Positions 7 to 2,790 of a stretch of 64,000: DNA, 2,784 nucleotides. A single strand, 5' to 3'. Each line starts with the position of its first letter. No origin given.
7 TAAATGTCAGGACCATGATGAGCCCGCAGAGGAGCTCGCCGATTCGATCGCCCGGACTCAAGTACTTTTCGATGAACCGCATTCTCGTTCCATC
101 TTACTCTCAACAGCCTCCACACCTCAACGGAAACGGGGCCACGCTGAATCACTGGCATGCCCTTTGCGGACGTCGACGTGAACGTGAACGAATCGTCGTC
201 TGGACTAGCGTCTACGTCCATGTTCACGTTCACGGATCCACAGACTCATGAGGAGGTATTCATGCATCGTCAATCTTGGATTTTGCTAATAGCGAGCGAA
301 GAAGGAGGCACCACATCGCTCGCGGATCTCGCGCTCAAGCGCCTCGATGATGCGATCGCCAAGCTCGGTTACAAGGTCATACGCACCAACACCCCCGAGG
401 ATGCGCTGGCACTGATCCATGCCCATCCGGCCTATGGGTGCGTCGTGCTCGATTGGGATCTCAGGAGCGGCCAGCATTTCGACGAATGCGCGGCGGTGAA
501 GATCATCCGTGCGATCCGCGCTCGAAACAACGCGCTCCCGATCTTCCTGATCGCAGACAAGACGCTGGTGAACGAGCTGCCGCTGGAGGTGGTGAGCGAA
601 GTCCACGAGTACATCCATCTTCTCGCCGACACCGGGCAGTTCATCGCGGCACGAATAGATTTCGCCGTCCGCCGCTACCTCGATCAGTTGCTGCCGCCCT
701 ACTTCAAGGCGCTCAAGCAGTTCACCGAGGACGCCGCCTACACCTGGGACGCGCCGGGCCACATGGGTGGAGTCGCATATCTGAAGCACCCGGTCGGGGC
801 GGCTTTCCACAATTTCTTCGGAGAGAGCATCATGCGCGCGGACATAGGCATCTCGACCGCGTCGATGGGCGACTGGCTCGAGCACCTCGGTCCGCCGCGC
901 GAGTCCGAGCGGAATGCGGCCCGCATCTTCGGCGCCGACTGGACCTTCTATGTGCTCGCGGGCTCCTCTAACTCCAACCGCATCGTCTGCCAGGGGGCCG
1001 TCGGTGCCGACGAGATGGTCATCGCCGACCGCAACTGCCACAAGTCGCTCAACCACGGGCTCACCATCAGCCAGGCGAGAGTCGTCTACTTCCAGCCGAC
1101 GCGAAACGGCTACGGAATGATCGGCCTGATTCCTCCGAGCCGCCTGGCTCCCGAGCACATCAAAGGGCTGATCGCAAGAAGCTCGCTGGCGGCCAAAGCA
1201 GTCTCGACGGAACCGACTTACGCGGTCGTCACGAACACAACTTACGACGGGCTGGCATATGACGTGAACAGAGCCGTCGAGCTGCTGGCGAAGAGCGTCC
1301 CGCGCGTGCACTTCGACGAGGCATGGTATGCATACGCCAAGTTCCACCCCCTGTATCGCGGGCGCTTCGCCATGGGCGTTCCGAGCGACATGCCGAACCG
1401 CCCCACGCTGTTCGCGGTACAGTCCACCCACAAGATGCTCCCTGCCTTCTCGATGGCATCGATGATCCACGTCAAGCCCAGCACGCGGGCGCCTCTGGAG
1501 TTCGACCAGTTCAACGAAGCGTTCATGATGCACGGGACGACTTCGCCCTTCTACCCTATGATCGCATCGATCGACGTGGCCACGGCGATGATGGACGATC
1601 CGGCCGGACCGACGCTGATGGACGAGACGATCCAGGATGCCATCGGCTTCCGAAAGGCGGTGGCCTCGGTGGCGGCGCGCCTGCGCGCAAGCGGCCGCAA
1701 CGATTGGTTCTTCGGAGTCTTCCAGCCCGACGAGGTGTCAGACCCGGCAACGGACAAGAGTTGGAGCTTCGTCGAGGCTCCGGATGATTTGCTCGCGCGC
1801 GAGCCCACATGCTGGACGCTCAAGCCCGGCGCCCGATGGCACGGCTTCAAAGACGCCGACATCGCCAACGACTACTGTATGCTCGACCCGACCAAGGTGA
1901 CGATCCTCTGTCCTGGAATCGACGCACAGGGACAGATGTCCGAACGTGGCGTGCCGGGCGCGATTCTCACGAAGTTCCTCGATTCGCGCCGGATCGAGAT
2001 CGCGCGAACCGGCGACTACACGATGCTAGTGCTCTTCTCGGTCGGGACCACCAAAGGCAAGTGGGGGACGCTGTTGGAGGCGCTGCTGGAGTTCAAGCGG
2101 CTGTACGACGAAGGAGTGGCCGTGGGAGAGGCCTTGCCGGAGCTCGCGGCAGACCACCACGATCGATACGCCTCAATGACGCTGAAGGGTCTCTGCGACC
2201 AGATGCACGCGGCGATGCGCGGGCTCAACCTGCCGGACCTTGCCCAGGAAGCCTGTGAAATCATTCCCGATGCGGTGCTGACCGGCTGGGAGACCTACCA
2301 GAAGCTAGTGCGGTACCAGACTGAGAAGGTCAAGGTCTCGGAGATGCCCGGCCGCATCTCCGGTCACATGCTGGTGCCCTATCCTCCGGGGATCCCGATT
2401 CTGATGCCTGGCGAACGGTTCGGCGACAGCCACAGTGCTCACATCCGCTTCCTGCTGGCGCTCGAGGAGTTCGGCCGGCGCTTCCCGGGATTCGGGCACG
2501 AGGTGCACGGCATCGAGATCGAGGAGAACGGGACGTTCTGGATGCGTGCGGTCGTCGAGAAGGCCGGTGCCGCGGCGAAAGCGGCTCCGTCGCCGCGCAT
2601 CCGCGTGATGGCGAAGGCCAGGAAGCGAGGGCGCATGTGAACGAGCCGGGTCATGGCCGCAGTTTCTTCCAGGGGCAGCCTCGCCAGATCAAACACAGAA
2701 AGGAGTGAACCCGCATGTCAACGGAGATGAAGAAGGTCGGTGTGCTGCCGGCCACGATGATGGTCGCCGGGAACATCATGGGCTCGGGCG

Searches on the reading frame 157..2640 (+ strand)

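Call 75: search_protein_families(library=pfam, proteins=[window:157-2640:+], max_evalue=0.00001)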
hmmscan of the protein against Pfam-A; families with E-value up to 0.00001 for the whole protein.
window:157-2640:+ (827 aa): 3 families
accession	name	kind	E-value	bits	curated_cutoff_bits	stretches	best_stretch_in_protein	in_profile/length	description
PF01276.26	OKR_DC_1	-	2.1e-139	465.3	27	1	180-634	1-416/417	Orn/Lys/Arg decarboxylase, major domain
PF03711.20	OKR_DC_1_C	-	1.6e-43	148.6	24.2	1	660-790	1-131/132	Orn/Lys/Arg decarboxylase, C-terminal domain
PF03709.21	OKR_DC_1_N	-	8.2e-23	81.2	29.3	1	57-174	3-111/111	Orn/Lys/Arg decarboxylase, N-terminal domain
